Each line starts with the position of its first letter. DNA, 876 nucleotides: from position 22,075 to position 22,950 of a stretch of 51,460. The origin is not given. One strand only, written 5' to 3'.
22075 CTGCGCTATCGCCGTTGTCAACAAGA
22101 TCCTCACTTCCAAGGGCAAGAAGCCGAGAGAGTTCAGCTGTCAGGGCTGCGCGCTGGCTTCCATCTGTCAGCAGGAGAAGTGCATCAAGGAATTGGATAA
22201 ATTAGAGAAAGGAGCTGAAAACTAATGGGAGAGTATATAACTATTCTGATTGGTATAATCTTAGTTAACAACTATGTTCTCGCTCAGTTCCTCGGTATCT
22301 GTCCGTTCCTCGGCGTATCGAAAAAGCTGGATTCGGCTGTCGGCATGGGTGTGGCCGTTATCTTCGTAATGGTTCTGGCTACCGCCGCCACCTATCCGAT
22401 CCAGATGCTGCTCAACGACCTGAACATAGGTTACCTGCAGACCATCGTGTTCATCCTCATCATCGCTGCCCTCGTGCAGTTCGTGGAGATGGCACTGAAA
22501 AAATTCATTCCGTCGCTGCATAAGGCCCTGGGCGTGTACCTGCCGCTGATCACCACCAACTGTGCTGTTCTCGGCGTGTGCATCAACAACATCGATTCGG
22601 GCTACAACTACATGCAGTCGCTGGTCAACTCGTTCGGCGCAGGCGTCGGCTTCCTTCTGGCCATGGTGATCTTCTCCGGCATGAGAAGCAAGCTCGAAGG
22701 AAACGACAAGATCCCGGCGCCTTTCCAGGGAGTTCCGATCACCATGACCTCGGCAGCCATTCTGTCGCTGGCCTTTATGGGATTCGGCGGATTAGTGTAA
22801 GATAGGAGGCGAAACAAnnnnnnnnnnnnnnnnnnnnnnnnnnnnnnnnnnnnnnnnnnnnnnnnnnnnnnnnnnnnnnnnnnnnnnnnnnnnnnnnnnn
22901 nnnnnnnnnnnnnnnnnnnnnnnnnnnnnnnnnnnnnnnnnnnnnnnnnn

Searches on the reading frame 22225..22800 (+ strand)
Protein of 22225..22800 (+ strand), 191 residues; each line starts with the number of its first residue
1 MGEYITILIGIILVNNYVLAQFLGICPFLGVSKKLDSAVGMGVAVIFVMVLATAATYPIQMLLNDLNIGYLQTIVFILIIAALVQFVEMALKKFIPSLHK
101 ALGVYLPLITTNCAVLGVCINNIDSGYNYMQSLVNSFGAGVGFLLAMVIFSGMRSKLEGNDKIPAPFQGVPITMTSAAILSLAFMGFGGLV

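Call 45: search_protein_families(library=pfam, proteins=[window:22225-22800:+], max_evalue=0.00001)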
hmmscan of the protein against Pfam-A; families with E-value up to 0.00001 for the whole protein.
window:22225-22800:+ (191 aa): 1 family
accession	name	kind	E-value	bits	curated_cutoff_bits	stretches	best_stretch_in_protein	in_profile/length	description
PF02508.19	Rnf-Nqr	-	4.9e-60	202.9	23.8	1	4-190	1-173/174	Rnf-Nqr subunit, membrane protein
